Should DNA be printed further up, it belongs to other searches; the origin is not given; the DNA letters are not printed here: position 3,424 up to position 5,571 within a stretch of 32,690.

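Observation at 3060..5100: Low-GC block makes a chimeric tape-measure-like gene and carries a DUF4339-TM moron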

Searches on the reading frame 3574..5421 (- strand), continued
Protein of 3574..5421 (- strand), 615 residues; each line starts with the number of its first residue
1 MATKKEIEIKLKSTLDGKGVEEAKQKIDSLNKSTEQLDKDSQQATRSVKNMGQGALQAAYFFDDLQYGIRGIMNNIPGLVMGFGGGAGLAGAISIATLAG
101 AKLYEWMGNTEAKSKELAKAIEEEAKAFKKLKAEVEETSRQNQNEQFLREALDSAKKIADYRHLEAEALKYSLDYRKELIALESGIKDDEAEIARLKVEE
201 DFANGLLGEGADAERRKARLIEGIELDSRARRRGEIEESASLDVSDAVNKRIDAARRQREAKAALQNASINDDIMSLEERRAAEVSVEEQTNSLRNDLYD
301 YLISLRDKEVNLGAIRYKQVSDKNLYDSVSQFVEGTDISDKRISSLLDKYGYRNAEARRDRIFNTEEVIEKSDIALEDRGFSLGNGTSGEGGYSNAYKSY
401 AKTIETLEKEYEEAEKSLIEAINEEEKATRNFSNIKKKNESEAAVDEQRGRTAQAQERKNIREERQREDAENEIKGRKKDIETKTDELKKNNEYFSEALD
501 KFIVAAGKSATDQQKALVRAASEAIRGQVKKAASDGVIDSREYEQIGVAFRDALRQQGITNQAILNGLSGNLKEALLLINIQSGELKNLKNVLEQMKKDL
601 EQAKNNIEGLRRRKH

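Call 76: find_encoding_contigs(protein=P0174, flank=6000, max_places=2)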
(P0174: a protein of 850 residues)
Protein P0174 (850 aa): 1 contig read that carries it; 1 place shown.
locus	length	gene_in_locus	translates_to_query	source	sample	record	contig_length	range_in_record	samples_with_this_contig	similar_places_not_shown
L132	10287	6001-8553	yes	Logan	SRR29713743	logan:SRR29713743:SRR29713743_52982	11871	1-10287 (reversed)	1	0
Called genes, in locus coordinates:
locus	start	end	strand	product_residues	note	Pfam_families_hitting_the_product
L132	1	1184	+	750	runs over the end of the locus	-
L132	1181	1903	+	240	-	-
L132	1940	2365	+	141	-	-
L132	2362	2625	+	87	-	-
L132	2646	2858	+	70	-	-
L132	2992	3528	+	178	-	PF01520:Amidase_3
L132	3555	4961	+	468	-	PF06074:Portal_Mu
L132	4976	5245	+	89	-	-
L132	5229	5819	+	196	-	-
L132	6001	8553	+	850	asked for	-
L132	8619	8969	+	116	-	-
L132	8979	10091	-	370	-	PF00589:Phage_integrase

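Call 77: find_encoding_contigs(protein=P0146, flank=6000, max_places=2)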
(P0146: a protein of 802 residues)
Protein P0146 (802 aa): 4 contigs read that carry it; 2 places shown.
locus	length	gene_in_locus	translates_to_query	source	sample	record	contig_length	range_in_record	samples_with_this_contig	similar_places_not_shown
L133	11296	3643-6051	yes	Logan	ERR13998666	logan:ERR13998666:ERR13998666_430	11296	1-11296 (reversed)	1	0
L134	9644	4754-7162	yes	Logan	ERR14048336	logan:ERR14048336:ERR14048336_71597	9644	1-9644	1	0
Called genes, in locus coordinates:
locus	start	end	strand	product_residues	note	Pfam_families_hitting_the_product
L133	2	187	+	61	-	?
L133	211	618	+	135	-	-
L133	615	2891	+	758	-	-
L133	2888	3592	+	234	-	-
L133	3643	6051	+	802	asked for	-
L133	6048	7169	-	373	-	PF00589:Phage_integrase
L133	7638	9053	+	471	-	PF01507:PAPS_reduct, PF11922:DUF3440 (weak)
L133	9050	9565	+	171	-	PF02195:ParB_N (weak)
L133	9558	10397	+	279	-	PF01555:N6_N4_Mtase (faint)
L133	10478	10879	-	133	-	-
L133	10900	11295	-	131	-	?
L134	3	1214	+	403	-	?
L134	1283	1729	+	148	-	-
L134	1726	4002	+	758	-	-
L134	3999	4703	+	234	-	-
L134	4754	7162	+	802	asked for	-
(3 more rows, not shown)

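Call 78: find_encoding_contigs(protein=P0168, flank=6000, max_places=2)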
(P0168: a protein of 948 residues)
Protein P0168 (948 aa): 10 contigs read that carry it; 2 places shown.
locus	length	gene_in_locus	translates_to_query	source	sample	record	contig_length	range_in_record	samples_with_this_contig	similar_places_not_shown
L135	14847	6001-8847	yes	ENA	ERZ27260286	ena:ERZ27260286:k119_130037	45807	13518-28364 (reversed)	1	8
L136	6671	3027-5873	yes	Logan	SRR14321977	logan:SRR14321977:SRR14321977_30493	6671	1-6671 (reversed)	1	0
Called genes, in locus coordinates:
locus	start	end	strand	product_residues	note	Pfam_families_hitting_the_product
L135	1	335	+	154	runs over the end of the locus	-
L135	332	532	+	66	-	-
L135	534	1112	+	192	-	-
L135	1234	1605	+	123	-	-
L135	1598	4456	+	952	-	-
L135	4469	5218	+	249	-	-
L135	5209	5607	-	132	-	-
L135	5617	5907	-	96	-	PF09907:HigB_toxin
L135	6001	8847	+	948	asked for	-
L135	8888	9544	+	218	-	-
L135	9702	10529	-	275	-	PF13238:AAA_18 (weak), PF01202:SKI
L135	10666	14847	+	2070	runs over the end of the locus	PF03797:Autotransporter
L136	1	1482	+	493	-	?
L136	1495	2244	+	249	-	-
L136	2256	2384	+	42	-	-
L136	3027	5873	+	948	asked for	-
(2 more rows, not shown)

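Call 79: find_encoding_contigs(protein=P0130, flank=6000, max_places=2)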
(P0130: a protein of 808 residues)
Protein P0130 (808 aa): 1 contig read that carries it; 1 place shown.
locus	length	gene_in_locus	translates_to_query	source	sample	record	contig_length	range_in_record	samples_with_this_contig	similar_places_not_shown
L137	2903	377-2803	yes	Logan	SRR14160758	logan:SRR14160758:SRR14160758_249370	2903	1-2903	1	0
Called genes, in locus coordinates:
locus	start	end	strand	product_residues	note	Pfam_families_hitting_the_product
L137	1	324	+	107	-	?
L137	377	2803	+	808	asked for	-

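Call 81: list_cluster_members(proteins=[P0168, P0174, P0146, P0130, P0142, L135:8888-9541:+])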
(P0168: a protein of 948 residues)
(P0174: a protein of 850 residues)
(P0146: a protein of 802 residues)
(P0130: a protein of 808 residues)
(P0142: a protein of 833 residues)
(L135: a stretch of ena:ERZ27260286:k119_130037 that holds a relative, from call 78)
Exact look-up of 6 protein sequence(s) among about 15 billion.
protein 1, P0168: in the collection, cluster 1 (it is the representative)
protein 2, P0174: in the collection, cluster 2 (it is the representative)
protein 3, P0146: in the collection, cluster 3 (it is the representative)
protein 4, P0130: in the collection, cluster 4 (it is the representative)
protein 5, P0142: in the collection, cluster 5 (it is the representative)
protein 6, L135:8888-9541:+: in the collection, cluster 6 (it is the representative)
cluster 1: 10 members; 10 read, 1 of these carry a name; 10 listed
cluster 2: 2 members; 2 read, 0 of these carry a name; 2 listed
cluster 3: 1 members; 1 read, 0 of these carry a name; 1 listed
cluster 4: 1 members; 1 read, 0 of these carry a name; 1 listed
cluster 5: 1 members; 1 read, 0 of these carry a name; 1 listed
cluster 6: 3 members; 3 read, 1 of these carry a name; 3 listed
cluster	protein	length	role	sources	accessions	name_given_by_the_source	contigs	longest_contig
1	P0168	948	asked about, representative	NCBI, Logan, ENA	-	-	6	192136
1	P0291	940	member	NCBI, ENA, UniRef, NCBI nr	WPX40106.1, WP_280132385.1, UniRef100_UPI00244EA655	hypothetical protein QET93_011240 [Akkermansia sp. N21116] | hypothetical protein n=1 Tax=Akkermansia sp. N21116 TaxID=3040764 RepID=UPI00244EA655 | hypothetical protein [Akkermansia sp. N21116]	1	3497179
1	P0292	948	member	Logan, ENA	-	-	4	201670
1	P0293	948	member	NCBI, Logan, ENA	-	-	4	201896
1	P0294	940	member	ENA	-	-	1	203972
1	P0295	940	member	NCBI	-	-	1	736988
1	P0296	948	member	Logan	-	-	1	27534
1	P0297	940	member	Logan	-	-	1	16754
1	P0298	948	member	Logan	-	-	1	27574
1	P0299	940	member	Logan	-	-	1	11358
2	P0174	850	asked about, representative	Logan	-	-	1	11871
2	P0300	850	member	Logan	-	-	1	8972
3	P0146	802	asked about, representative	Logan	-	-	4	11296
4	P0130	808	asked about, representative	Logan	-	-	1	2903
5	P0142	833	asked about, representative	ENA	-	-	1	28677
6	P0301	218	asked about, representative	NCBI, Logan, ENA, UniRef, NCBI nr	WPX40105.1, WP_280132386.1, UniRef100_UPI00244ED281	hypothetical protein QET93_011235 [Akkermansia sp. N21116] | hypothetical protein n=1 Tax=Akkermansia sp. N21116 TaxID=3040764 RepID=UPI00244ED281 | hypothetical protein [Akkermansia sp. N21116]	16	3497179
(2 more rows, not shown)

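Call 83: search_protein_families(library=pfam, proteins=[L132:3555-4961:+, L132:5229-5819:+, L132:4976-5245:+, L132:1181-1903:+, L135:1598-4456:+, L135:8888-9544:+, L132:8619-8969:+, L135:534-1112:+], max_evalue=0.01)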
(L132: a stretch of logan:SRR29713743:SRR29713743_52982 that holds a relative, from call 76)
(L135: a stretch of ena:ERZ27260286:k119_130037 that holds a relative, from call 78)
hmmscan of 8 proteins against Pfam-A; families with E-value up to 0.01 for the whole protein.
L132:3555-4961:+ (468 aa): 1 family
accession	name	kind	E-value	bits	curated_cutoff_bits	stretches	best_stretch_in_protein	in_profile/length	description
PF06074.18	Portal_Mu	-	1.7e-57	195.7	23.9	1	69-422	3-335/336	Portal protein of Mu bacteriophage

L132:5229-5819:+ (196 aa): 0 families

L132:4976-5245:+ (89 aa): 0 families

L132:1181-1903:+ (240 aa): 0 families

L135:1598-4456:+ (952 aa): 0 families

L135:8888-9544:+ (218 aa): 1 family
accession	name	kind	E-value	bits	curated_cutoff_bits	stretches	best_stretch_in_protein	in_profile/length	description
PF01040.23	UbiA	-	0.0023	17.7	34.2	0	47-92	111-156/250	UbiA prenyltransferase family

L132:8619-8969:+ (116 aa): 1 family
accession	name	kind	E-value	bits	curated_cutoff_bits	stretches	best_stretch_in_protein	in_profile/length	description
PF08271.17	Zn_Ribbon_TF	-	0.00068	19.6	29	1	5-30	3-26/43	TFIIB zinc-binding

L135:534-1112:+ (192 aa): 0 families

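Call 99: search_protein_families(library=padloc, proteins=[L005:8027-8464:+, L002:8304-8747:+, L002:7864-8286:+, L135:8888-9544:+, L132:8619-8969:+, window:3574-5421:-, L042:8085-8594:+], max_evalue=0.01)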
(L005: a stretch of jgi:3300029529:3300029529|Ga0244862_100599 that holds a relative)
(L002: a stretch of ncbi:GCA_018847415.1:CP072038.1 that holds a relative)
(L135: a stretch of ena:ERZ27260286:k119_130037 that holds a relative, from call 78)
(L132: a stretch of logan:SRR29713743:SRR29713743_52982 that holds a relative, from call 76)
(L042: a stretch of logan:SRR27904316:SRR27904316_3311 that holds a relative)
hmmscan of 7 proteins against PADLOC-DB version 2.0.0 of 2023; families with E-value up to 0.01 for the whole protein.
L005:8027-8464:+ (145 aa): 1 family
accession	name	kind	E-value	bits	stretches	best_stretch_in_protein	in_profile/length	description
PDLC04188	HEC-01B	-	0.00088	17.1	1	8-78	20-88/230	-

L002:8304-8747:+ (147 aa): 0 families

L002:7864-8286:+ (140 aa): 0 families

L135:8888-9544:+ (218 aa): 0 families

L132:8619-8969:+ (116 aa): 0 families

window:3574-5421:- (615 aa): 0 families

L042:8085-8594:+ (169 aa): 0 families

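Call 112: predict_structure(alignment_id=A1)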
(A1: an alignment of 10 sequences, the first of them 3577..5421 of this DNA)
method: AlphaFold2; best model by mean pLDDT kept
length: 615 residues; sequences in the alignment: 10
mean_pLDDT: 75.8   pTM: 0.46
mean pLDDT of the five models: 75.8, 73.4, 72.3, 69.9, 67.9
residues with pLDDT >= 90: 180; 70-90: 260; 50-70: 60; < 50: 115
segments of 3 or more residues with pLDDT < 50: 1-20, 30-118
pLDDT, mean of each block of 10 residues (from residue 1): 40 44 51 45 37 33 32 31 32 35 35 44 58 63 68 65 69 79 84 93 90 90 92 91 90 89 85 84 92 94 93 89 93 90 88 85 92 88 61 82 93 95 94 95 91 87 85 89 90 83 74 80 86 83 88 86 84 86 88 90 83 65
secondary structure, 60 per line:
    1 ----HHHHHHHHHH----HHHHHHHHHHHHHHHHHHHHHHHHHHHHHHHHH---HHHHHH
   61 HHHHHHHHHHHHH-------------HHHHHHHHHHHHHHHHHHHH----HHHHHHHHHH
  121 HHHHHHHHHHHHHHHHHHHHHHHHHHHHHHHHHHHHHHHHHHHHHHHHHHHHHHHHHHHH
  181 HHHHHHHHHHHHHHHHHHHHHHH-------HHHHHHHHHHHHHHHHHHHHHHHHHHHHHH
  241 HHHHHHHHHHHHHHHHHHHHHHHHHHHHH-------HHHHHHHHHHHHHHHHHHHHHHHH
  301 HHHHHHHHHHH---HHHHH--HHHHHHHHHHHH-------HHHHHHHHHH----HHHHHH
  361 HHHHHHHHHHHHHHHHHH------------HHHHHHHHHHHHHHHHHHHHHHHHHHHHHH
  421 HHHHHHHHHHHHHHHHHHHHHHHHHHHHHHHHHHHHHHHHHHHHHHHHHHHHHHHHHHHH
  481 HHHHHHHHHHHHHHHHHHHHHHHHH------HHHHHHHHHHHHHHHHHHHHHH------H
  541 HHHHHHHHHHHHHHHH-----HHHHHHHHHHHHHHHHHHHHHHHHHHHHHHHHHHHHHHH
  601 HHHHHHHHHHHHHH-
elements in order: H5-14 H19-51 H55-73 H87-106 H111-203 H211-269 H277-311 H315-319 H322-333 H341-350 H355-378 H391-505 H512-533 H540-556 H562-614

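Call 114: fold_search(model_id=the predicted structure, library=pdb)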
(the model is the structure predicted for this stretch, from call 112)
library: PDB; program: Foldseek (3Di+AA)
matches with E <= 10: 322; with E <= 0.001: 0
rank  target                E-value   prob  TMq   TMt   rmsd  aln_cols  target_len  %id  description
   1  7zr1_C                1.5e-02  0.85  0.15  0.13  70.5       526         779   15  Chaetomium thermophilum Mre11-Rad50-Nbs1 complex bound to ATPyS (composite structure) (released 2023-01-11)
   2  7zr1_D                5.2e-02  0.69  0.15  0.12  72.7       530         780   16  Chaetomium thermophilum Mre11-Rad50-Nbs1 complex bound to ATPyS (composite structure) (released 2023-01-11)
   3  7rro_B8               5.7e-02  0.69  0.15  0.21  53.3       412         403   14  Structure of the 48-nm repeat doublet microtubule from bovine tracheal cilia (released 2021-10-27)
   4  3err_A                8.6e-02  0.99  0.13  0.14  11.2       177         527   18  Microtubule binding domain from mouse cytoplasmic dynein as a fusion with seryl-tRNA synthetase (released 2008-11-25)
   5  8otz_Cu               9.9e-02  0.69  0.16  0.24  42.6       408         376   13  48-nm repeat of the native axonemal doublet microtubule from bovine sperm (released 2023-11-22)
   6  9y6s_6t               1.1e-01  0.38  0.11  0.03  33.5       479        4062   10  96-nm repeat of the Leishmania tarentolae doublet microtubule (released 2025-12-17)
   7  7ung_B1               1.2e-01  0.57  0.16  0.23  58.1       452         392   11  48-nm repeat of the human respiratory doublet microtubule (released 2022-10-05)
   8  8j07_8K               1.2e-01  0.57  0.16  0.24  58.3       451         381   12  96nm repeat of human respiratory doublet microtubule and associated axonemal complexes (released 2023-07-26)
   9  8j07_8L               1.3e-01  0.60  0.16  0.24  50.0       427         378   12  96nm repeat of human respiratory doublet microtubule and associated axonemal complexes (released 2023-07-26)
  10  7ung_B2               1.3e-01  0.57  0.16  0.23  58.2       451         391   11  48-nm repeat of the human respiratory doublet microtubule (released 2022-10-05)
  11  7ung_B3               1.4e-01  0.63  0.16  0.26  43.5       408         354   12  48-nm repeat of the human respiratory doublet microtubule (released 2022-10-05)
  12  8otz_Cv               1.5e-01  0.51  0.16  0.21  55.9       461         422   12  48-nm repeat of the native axonemal doublet microtubule from bovine sperm (released 2023-11-22)
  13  9cpb_5W               1.6e-01  0.47  0.16  0.22  56.5       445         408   12  Atomic model of bovine Fallopian tube cilia doublet microtubule (48-nm periodicity) (released 2024-10-30)
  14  9fqr_E6               1.6e-01  0.38  0.14  0.18  50.5       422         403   12  96-nm repeat of axonemal doublet microtubules from bovine sperm (released 2025-03-26)
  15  8j07_8N               1.6e-01  0.51  0.16  0.24  58.2       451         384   11  96nm repeat of human respiratory doublet microtubule and associated axonemal complexes (released 2023-07-26)
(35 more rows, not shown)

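Call 115: search_protein_families(library=ncbifam, proteins=[window:3574-5421:-], max_evalue=0.01)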
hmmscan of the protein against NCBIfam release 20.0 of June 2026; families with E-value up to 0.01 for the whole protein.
window:3574-5421:- (615 aa): 0 families

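Call 117: fold_search(model_id=the predicted structure, library=viral)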
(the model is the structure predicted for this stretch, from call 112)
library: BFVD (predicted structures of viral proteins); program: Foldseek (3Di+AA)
matches with E <= 10: 322; with E <= 0.001: 0
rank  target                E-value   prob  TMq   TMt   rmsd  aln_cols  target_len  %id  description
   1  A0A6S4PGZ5            6.5e-03  0.99  0.22  0.21  41.3       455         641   14  T10G3.5 [uncultured phage_MedDCM-OCT-S39-C11]
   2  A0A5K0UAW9            1.3e-02  0.41  0.11  0.05  52.6       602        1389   11  DNA repair exonuclease [Yasminevirus sp. GU-2018]
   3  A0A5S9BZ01            2.0e-02  0.33  0.09  0.05  62.9       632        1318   14  DNA repair exonuclease [Tenacibaculum phage PTm1]
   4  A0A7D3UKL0            4.8e-02  0.35  0.10  0.08  48.5       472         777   13  (no name in the UniProt tables at hand)
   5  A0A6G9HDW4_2          6.0e-02  0.63  0.17  0.11  66.2       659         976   16  Uncharacterized protein [Carcinus maenas virus 1]
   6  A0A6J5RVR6            7.2e-02  0.23  0.11  0.06  64.5       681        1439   13  Caudovirus, tape measure, N-terminal [uncultured Caudovirales phage]
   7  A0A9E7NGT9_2          7.6e-02  0.21  0.10  0.06  45.9       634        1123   12  (no name in the UniProt tables at hand)
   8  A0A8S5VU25            7.6e-02  0.18  0.10  0.07  63.3       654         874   14  STRUCTURAL MAINTENANCE OF CHROMOSOMES PROTEIN [Ackermannviridae sp.]
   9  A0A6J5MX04            7.9e-02  0.20  0.09  0.12  69.8       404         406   11  Intramolecular chaperone auto-processing domain containing protein [uncultured Caudovirales phage]
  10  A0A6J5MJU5            8.3e-02  0.25  0.12  0.08  53.9       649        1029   15  Uncharacterized protein [uncultured Caudovirales phage]
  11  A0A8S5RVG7            9.5e-02  0.16  0.09  0.08  53.6       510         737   12  STRUCTURAL MAINTENANCE OF CHROMOSOMES PROTEIN [Siphoviridae sp. ctHip2]
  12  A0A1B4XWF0            1.1e-01  0.30  0.13  0.07  71.4       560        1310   15  DNA repair [Tenacibaculum phage pT24]
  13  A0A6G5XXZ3            1.1e-01  0.60  0.18  0.14  62.9       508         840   13  (no name in the UniProt tables at hand)
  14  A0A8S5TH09            1.1e-01  0.30  0.12  0.10  38.7       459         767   13  Uncharacterized protein [Myoviridae sp. ctIty1]
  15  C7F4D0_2              1.7e-01  0.44  0.15  0.08  38.4       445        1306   11  (no name in the UniProt tables at hand)
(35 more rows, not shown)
